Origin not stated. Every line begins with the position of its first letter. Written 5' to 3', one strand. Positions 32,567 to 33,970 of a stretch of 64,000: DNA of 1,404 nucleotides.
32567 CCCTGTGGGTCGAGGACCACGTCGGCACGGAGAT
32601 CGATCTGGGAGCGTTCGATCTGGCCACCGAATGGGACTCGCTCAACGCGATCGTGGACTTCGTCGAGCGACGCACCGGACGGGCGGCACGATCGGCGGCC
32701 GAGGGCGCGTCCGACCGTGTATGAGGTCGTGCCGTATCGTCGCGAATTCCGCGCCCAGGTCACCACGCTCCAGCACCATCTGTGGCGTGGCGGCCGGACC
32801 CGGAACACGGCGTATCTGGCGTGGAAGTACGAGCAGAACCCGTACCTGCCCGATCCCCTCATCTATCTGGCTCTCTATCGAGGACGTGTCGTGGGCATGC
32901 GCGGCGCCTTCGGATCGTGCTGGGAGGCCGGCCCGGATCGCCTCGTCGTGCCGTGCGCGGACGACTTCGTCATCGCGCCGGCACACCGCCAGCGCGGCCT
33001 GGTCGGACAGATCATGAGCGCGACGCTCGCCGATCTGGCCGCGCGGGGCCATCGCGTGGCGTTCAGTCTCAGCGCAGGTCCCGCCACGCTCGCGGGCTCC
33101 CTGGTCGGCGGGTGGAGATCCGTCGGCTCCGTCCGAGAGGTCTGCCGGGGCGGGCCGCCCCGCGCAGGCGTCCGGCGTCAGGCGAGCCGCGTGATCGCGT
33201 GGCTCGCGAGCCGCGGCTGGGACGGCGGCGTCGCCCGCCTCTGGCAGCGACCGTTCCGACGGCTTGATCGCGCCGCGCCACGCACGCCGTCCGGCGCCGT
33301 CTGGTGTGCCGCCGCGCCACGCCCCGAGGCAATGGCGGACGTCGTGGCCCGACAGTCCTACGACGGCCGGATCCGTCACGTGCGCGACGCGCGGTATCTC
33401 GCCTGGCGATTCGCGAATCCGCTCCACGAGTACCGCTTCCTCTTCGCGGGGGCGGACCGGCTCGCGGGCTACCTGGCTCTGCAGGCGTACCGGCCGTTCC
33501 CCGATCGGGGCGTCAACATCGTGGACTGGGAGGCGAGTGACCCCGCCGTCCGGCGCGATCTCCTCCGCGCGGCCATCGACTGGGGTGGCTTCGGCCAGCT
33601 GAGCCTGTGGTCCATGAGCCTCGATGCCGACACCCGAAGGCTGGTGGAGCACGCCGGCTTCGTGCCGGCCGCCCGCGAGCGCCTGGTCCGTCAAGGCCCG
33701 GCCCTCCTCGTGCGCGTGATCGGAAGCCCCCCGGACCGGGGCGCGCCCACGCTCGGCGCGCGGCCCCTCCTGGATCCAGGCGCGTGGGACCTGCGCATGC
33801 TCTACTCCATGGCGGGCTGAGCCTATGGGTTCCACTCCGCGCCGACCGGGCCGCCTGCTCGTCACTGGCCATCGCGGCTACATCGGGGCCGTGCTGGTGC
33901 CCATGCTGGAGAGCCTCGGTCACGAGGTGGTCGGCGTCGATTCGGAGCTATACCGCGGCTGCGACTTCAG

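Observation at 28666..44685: Hybrid branched-sugar / acyl-carrier gene cluster: candidate undescribed glycan-acylation system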

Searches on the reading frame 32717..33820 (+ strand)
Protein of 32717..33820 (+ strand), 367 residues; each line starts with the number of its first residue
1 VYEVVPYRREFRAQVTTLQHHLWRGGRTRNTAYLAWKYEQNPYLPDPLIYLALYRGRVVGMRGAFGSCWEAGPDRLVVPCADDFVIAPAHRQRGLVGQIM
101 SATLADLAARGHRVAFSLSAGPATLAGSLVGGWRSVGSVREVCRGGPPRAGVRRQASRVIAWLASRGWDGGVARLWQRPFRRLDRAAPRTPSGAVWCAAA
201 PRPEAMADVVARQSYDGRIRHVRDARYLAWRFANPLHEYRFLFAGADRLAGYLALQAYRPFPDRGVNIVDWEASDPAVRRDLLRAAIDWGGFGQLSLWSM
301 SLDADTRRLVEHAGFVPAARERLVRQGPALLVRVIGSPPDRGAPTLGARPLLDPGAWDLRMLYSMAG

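Call 5: search_protein_families(library=pfam, proteins=[window:32717-33820:+], max_evalue=0.01)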
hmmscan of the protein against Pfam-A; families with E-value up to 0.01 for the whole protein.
window:32717-33820:+ (367 aa): 2 families
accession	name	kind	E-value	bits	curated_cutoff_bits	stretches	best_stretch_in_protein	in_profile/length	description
PF13527.13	Acetyltransf_9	-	0.00023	21.6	25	1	39-117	33-111/127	Acetyltransferase (GNAT) domain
PF17668.7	Acetyltransf_17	-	0.0051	17.9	25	1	237-317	22-104/114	Acetyltransferase (GNAT) domain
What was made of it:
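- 32717..33820 (+): Tandem-GNAT acyltransferase (367 aa), predicted to take the acyl group from the holo-carrier. Weak Acetyltransf_9/17 hits (call 5).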

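Call 7: search_protein_families(library=ncbifam, proteins=[window:32717-33820:+], max_evalue=0.001)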
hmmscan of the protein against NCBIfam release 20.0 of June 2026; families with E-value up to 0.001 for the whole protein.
window:32717-33820:+ (367 aa): 0 families

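Call 11: find_homologous_proteins(query=window:32717-33820:+)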
Query window:32717-33820:+ (367 aa): 355 proteins with E <= 0.001 among 8000 candidates; the best 120 are listed.
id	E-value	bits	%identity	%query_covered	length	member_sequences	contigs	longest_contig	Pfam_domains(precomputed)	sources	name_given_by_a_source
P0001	6.3e-244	827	99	100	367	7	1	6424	-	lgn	-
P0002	4.7e-180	617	74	100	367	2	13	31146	PF13527.14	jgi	jgi:GNAT superfamily N-acetyltransferase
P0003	9.2e-172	589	73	100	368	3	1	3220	-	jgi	jgi:GNAT superfamily N-acetyltransferase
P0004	3.5e-171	588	72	100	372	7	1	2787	PF13527.14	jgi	jgi:GNAT superfamily N-acetyltransferase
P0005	4.7e-171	587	72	100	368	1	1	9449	PF13527.14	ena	-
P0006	2.7e-168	578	71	100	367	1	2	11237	PF13527.14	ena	-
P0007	1.3e-166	573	72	100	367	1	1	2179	PF13527.14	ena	-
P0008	3.9e-162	558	70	100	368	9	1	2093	PF13527.14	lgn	-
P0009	7.3e-161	554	70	100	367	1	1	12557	-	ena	-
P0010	8.7e-145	501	63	100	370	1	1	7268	-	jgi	jgi:GNAT superfamily N-acetyltransferase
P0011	1.4e-139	484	63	100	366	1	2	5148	-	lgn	-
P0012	2.3e-134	466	62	100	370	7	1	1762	-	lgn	-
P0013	1.2e-131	457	59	100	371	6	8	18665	-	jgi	jgi:GNAT superfamily N-acetyltransferase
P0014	3.5e-128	446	59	100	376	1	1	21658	PF13527.14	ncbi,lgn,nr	ncbi:MAG TPA: GNAT family N-acetyltransferase [Methylomirabilota bacterium]|nr:GNAT family N-acetylt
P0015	4.3e-128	446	58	100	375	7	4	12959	PF13527.14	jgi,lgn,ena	jgi:GNAT superfamily N-acetyltransferase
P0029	9.1e-122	425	57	100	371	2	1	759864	-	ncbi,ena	-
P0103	2.7e-87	311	46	100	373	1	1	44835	-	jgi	jgi:GNAT superfamily N-acetyltransferase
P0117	4.4e-85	304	48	100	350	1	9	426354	PF13508.14,PF00583.32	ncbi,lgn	-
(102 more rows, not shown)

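Call 13: find_encoding_contigs(protein=P0029, flank=10000, max_places=3)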
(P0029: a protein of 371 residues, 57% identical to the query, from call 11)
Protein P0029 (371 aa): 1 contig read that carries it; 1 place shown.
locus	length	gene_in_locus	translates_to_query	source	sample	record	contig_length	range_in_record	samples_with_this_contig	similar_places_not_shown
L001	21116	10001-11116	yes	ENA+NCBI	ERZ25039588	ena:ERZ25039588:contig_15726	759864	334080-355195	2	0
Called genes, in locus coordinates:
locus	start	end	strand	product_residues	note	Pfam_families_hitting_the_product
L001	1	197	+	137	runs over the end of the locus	-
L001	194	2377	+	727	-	PF00082:Peptidase_S8, PF03160:Calx-beta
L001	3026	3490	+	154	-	-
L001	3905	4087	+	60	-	-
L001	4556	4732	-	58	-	-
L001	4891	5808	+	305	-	PF03160:Calx-beta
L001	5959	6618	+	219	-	PF02585:PIG-L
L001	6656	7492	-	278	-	-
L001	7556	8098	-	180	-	PF00908:dTDP_sugar_isom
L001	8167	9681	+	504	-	PF00501:AMP-binding, PF13193:AMP-binding_C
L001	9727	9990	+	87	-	-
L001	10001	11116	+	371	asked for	-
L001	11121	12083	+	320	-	PF01370:Epimerase, PF16363:GDP_Man_Dehyd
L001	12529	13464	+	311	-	PF08484:Methyltransf_14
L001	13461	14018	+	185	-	PF16254:DUF4910, PF09940:DUF2172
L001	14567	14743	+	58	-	PF16221:HTH_47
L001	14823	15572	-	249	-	PF13489:Methyltransf_23 (weak), PF08241:Methyltransf_11, PF13649:Methyltransf_25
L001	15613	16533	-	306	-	PF01370:Epimerase, PF04321:RmlD_sub_bind, PF07993:NAD_binding_4 (faint), PF16363:GDP_Man_Dehyd, PF13460:NAD_binding_10 (weak)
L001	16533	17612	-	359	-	PF00535:Glycos_transf_2, PF13641:Glyco_tranf_2_3 (weak)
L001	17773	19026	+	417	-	PF00890:FAD_binding_2 (faint), PF01266:DAO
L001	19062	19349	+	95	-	PF05199:GMC_oxred_C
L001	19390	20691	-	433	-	PF00501:AMP-binding, PF14535:AMP-binding_C_2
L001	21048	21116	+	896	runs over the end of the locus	PF00754:F5_F8_type_C, PF22633:F5_F8_type_C_2 (faint), PF00754:F5_F8_type_C (weak)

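Call 17: find_related_loci(query=A1, collection=genome_contigs, flank=10000)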
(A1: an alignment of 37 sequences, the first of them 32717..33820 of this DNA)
Query A1 (367 aa) in genome_contigs; peptide patterns used: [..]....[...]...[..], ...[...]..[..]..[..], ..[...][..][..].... (x = any residue, [..] = any of these).
287 stretches matched a pattern; 189 encode a relative of the query (tblastn E <= 1e-3); the best 80 are kept; 80 distinct loci.
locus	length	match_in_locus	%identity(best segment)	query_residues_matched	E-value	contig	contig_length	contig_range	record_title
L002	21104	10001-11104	73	1-367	2e-172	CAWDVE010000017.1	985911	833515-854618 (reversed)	MAG: uncultured Candidatus Rokubacteria bacterium isolate MFD05674.bin.2.168 genome assembly, contig: contig_39445, whol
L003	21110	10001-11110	60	1-367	5e-131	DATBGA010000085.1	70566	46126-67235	MAG TPA_asm: Candidatus Methylomirabilota bacterium isolate SMAG_U3825 k141_2792273, whole genome shotgun sequence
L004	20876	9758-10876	59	2-367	2e-129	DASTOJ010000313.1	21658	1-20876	MAG TPA_asm: Candidatus Methylomirabilota bacterium isolate SMAG_U2167 k141_233973, whole genome shotgun sequence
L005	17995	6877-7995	54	2-367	9e-108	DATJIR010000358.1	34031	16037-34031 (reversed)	MAG TPA_asm: Verrucomicrobiia bacterium isolate SMAG_U15543 k141_773013, whole genome shotgun sequence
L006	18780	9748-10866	53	2-367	9e-107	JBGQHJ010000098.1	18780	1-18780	MAG: Candidatus Methylomirabilia bacterium isolate OBJ2_061818_070_75 k141_2133166_length_18780_cov_20.3249, whole genom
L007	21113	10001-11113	51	2-367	3e-104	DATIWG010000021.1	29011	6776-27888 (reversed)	MAG TPA_asm: Nitrosotalea sp. isolate SMAG_U15217 k141_737521, whole genome shotgun sequence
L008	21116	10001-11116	50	3-367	2e-95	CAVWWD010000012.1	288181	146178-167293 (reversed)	MAG: uncultured Candidatus Rokubacteria bacterium isolate MFD00962.bin.2.205 genome assembly, contig: contig_9886, whole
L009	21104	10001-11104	49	2-367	7e-90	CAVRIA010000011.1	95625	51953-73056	MAG: uncultured bacterium isolate MFD05684.bin.1.163 genome assembly, contig: contig_46022, whole genome shotgun sequenc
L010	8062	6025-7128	46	2-367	3e-88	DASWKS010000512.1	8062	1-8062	MAG TPA_asm: Gemmatimonadales bacterium isolate SMAG_U2928 k141_1771425, whole genome shotgun sequence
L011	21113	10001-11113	47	2-367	4e-87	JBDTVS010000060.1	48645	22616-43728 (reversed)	MAG: Acidobacteriota bacterium isolate cluster3_bin.73 NODE_1751_length_48645_cov_11.130397, whole genome shotgun sequen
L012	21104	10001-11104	46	2-367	1e-86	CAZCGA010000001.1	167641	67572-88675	MAG TPA_asm: uncultured Candidatus Binatia bacterium isolate SRP119689_co1_8 genome assembly, contig: NODE_50_length_167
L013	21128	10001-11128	46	2-367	9e-84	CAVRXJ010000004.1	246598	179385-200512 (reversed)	MAG: uncultured Acidobacteriota bacterium isolate MFD02809.bin.2.209 genome assembly, contig: contig_128651, whole genom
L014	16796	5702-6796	45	3-367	6e-83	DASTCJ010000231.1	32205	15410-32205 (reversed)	MAG TPA_asm: Candidatus Methylomirabilota bacterium isolate SMAG_U789 k141_186403, whole genome shotgun sequence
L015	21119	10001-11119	41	3-365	8e-82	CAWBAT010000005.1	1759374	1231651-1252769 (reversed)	MAG: uncultured Acidimicrobiia bacterium isolate MFD02979.bin.1.148 genome assembly, contig: contig_58684, whole genome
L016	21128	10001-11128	46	2-367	9e-82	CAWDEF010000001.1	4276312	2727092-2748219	MAG: uncultured Acidobacteriota bacterium isolate MFD04944.bin.1.1 genome assembly, contig: contig_18256, whole genome s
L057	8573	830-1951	40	2-364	8e-62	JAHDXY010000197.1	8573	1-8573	MAG: Burkholderiaceae bacterium isolate PRO21 NODE_8177_length_8573_cov_5.899624, whole genome shotgun sequence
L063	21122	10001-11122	39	2-364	8e-59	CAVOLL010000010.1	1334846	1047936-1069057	MAG: uncultured beta proteobacterium isolate MFD09964.bin.2.232 genome assembly, contig: contig_8910, whole genome shotg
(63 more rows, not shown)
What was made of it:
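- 32717..33820 (+): The family has 189 relatives in GTDB genomes (call 17).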

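Call 21: find_encoding_contigs(protein=P0014, flank=10000, max_places=2)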
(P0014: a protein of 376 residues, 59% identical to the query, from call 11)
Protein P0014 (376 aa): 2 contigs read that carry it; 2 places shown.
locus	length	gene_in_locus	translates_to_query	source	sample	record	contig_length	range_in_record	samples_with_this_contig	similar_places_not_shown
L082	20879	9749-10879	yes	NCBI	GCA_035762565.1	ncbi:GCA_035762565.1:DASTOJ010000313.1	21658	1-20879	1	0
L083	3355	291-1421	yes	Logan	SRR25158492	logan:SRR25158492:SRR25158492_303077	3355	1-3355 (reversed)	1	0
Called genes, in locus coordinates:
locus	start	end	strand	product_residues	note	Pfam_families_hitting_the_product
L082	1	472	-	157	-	?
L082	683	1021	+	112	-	PF25371:DUF7884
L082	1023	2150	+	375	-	PF01494:FAD_binding_3, PF07992:Pyr_redox_2 (faint), PF12831:FAD_oxidored (weak), PF01266:DAO (weak)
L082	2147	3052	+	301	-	PF02353:CMAS, PF13489:Methyltransf_23 (weak), PF13847:Methyltransf_31 (weak), PF08241:Methyltransf_11, PF08242:Methyltransf_12, PF13649:Methyltransf_25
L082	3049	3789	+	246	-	PF00487:FA_desaturase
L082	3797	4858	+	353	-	-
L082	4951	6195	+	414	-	PF14559:TPR_19 (faint), PF13424:TPR_12 (faint), PF13431:TPR_17 (faint)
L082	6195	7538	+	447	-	PF20695:UbiD_N, PF01977:UbiD, PF20696:UbiD_C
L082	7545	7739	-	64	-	PF02627:CMD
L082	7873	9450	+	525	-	PF00501:AMP-binding, PF13193:AMP-binding_C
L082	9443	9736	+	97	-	-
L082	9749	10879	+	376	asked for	PF13527:Acetyltransf_9 (weak)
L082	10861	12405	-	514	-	PF01943:Polysacc_synt, PF13440:Polysacc_synt_3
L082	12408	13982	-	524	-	PF01663:Phosphodiest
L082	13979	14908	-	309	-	PF00535:Glycos_transf_2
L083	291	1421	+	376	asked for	PF13527:Acetyltransf_9 (weak)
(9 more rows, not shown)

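Call 22: find_encoding_contigs(protein=P0117, flank=10000, max_places=2)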
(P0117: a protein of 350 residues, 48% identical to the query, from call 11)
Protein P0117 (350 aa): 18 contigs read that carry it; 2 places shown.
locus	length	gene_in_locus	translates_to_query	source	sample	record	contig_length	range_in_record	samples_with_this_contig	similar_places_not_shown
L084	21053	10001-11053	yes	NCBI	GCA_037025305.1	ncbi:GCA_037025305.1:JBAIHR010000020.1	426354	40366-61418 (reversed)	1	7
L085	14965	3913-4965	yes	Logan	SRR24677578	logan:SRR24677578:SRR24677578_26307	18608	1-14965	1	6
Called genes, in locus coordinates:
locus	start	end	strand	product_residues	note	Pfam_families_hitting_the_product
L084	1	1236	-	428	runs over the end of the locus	PF00512:HisKA, PF02518:HATPase_c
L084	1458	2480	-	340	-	PF01073:3Beta_HSD (weak), PF01370:Epimerase, PF04321:RmlD_sub_bind, PF13460:NAD_binding_10 (faint), PF16363:GDP_Man_Dehyd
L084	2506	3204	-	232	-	PF02585:PIG-L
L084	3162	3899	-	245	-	PF00483:NTP_transferase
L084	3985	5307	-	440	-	PF16254:DUF4910, PF09940:DUF2172, PF16221:HTH_47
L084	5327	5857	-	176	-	PF00908:dTDP_sugar_isom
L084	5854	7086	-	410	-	PF08421:Methyltransf_13, PF13489:Methyltransf_23, PF13649:Methyltransf_25 (weak), PF08241:Methyltransf_11, PF08242:Methyltransf_12, PF08484:Methyltransf_14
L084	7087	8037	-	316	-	PF00535:Glycos_transf_2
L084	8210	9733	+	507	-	PF00501:AMP-binding, PF13193:AMP-binding_C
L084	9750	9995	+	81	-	-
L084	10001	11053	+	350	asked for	PF00583:Acetyltransf_1 (faint), PF13508:Acetyltransf_7 (faint)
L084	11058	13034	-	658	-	-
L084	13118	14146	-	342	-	PF00528:BPD_transp_1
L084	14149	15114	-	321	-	PF19300:BPD_transp_1_N (weak), PF00528:BPD_transp_1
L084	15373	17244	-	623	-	PF01594:AI-2E_transport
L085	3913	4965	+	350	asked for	PF00583:Acetyltransf_1 (faint), PF13508:Acetyltransf_7 (faint)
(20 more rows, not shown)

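Call 23: find_encoding_contigs(protein=P0103, flank=10000, max_places=2)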
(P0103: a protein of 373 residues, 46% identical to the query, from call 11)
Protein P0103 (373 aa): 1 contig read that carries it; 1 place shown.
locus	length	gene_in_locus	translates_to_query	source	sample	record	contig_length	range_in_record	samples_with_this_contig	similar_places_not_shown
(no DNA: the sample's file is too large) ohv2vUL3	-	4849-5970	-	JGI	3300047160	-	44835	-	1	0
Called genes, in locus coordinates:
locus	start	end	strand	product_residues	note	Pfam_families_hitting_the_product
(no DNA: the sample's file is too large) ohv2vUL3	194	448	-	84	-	-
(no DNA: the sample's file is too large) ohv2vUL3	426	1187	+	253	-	-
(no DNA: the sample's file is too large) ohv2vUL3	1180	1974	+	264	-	-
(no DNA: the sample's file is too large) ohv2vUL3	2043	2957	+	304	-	PF02163:Peptidase_M50 (faint)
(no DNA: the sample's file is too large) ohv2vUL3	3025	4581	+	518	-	PF00501:AMP-binding, PF13193:AMP-binding_C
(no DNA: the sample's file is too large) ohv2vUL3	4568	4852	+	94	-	-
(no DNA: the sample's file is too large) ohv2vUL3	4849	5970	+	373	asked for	-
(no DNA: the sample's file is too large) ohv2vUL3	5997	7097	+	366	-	PF13524:Glyco_trans_1_2 (weak)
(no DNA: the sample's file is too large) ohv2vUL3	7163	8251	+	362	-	-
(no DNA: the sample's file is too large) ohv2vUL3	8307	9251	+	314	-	PF00753:Lactamase_B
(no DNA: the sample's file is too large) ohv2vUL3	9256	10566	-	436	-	-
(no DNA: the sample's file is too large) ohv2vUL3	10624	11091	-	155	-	PF07883:Cupin_2 (weak)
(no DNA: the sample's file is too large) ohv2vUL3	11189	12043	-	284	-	PF11219:DUF3014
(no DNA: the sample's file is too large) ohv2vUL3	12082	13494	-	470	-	-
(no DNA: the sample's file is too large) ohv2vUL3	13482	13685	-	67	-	-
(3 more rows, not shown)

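Call 28: search_solved_structures(query=A1, max_evalue=1, show_alignments=2)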
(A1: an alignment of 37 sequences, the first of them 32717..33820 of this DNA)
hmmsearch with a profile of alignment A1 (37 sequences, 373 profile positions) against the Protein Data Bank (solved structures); distinct sequences matched with E-value up to 1: 7.
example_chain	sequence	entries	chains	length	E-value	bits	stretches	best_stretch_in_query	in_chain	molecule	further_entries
6rft_A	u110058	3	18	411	0.03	17.1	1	81-121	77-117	Uncharacterized N-acetyltransferase D2E36_21790 | Eis2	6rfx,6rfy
9mva_A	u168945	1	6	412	0.03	17.1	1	81-121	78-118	Amikacin resistance N-acetyltransferase Eis2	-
9mgt_A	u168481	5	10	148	0.14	14.8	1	80-113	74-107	Aminoglycoside N-acetyltransferase AAC(3)-XI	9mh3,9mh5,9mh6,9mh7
2q0y_A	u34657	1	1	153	0.15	14.7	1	87-137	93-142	GCN5-related N-acetyltransferase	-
3sxn_A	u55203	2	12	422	0.39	13.4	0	88-148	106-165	Enhanced intracellular survival protein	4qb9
1ozp_A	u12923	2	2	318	0.75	12.5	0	86-144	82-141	hypothetical protein Rv0819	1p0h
2c27_A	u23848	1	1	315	0.75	12.5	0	86-144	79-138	MYCOTHIOL SYNTHASE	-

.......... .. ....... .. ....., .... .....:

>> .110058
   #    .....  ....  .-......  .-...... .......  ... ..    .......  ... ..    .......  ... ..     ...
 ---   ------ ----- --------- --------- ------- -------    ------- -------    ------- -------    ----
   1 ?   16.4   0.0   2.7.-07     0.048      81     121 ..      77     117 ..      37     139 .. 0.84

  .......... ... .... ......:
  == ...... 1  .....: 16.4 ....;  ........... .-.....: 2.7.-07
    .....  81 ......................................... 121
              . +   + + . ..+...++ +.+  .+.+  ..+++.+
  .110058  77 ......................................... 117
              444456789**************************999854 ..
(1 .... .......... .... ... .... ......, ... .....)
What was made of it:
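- Tried and rejected: It gave only marginal Eis2 and MshD hits at E=0.03-0.75 (call 28).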

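Call 43: predict_structure(alignment_id=A1)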
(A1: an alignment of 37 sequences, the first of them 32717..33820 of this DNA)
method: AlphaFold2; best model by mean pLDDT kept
length: 367 residues; sequences in the alignment: 37
mean_pLDDT: 85.3   pTM: 0.85
mean pLDDT of the five models: 85.3, 85.2, 85.1, 84.1, 83.8
residues with pLDDT >= 90: 220; 70-90: 89; 50-70: 40; < 50: 18
segments of 3 or more residues with pLDDT < 50: 149-151, 170-175, 364-367
pLDDT, mean of each block of 10 residues (from residue 1): 95 95 83 95 94 97 94 93 93 92 93 88 79 85 70 56 59 62 87 82 96 90 94 94 92 92 86 92 95 88 89 87 63 77 82 86 47
secondary structure, 60 per line:
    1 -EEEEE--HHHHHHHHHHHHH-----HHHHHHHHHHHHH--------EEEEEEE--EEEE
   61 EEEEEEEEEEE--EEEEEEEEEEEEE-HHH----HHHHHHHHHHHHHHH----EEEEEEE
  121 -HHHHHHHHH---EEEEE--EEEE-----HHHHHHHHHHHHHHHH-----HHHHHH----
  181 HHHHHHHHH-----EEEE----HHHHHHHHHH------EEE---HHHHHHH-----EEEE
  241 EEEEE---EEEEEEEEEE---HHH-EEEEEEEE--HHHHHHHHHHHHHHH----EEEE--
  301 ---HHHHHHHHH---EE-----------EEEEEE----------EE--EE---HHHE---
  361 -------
elements in order: E2-6 H9-21 H27-39 E48-54 E57-71 E74-86 H95-109 E114-120 H122-130 E134-138 E141-144 H150-165 H171-176 H181-189 E195-198 H203-212 E219-221 H225-231 E237-245 E249-258 E266-273 H276-290 E295-298 H304-312 E329-334
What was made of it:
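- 32717..33820 (+): AF2 model pLDDT 85 (call 43).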

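Call 48: fold_search(model_id=the predicted structure, library=pdb)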
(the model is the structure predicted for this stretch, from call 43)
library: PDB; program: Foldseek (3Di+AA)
matches with E <= 10: 1067; with E <= 0.001: 372
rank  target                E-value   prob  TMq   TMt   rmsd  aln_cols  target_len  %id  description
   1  2ozg                  1.7e-11  1.00  0.58  0.55   5.9       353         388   13  Crystal structure of GCN5-related N-acetyltransferase (YP_325469.1) from Anabaena variabilis ATCC 29413 at 2.00 A resolu (released 2007-03-13)
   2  6yca_D                2.3e-11  1.00  0.49  0.47   7.5       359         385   15  Crystal structure of Eis1 from Mycobacterium abscessus (released 2020-09-09)
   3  6yca_F                4.0e-11  1.00  0.48  0.46   7.7       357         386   14  Crystal structure of Eis1 from Mycobacterium abscessus (released 2020-09-09)
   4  2wpx_A                4.2e-11  1.00  0.51  0.57   7.1       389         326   12  Tandem GNAT protein from the clavulanic acid biosynthesis pathway (with AcCoA) (released 2009-12-29)
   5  6yca_C                5.3e-11  1.00  0.49  0.47   7.5       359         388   16  Crystal structure of Eis1 from Mycobacterium abscessus (released 2020-09-09)
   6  6yca_B                1.5e-10  1.00  0.47  0.45   8.1       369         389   15  Crystal structure of Eis1 from Mycobacterium abscessus (released 2020-09-09)
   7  6yca_A                1.6e-10  1.00  0.50  0.47   7.3       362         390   15  Crystal structure of Eis1 from Mycobacterium abscessus (released 2020-09-09)
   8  7rk3_A                1.9e-10  1.00  0.55  0.57   8.3       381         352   11  Crystal structure of human N-myristoyltransferase 1 fragment (residues 109-496) bound to diacylated human Arf6 octapep (released 2022-07-27)
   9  4my3_A                2.0e-10  1.00  0.57  0.55   5.4       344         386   12  Crystal Structure of GCN5-related N-acetyltransferase from Kribbella flavida (released 2013-10-09)
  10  2hv2_C                2.4e-10  1.00  0.59  0.56   5.7       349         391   12  Crystal Structure of Conserved Protein of Unknown Function from Enterococcus faecalis V583 at 2.4 A Resolution, Probab (released 2006-08-29)
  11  3iu1_B                2.4e-10  1.00  0.52  0.51   8.2       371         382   10  Crystal Structure of human type-I N-myristoyltransferase with bound myristoyl-CoA (released 2009-09-15)
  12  6ehj_B                2.5e-10  1.00  0.52  0.51   7.7       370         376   11  Human N-myristoyltransferase (NMT1) with Myristoyl-CoA and peptide bound (released 2019-03-27)
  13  4my3_D                2.7e-10  1.00  0.56  0.54   5.3       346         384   11  Crystal Structure of GCN5-related N-acetyltransferase from Kribbella flavida (released 2013-10-09)
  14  4my3_B                2.8e-10  1.00  0.56  0.53   5.2       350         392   13  Crystal Structure of GCN5-related N-acetyltransferase from Kribbella flavida (released 2013-10-09)
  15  5uut_B                3.0e-10  1.00  0.52  0.50   8.1       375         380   10  N-myristoyltransferase 1 (NMT) bound to myristoyl-CoA (released 2018-01-17)
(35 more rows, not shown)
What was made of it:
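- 32717..33820 (+): Foldseek finds Eis, the clavulanate tandem GNAT 2wpx and N-myristoyltransferase at TM 0.5-0.6 (call 48).
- Closest known: Eis / MshD / clavulanate tandem GNATs and N-myristoyltransferase. Same: Two-GNAT-domain fold (Foldseek E about 1e-11, TM 0.5-0.6, call 48).
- The closest folds to the GNAT, Eis and N-myristoyltransferase, acylate proteins or small amines (call 48).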
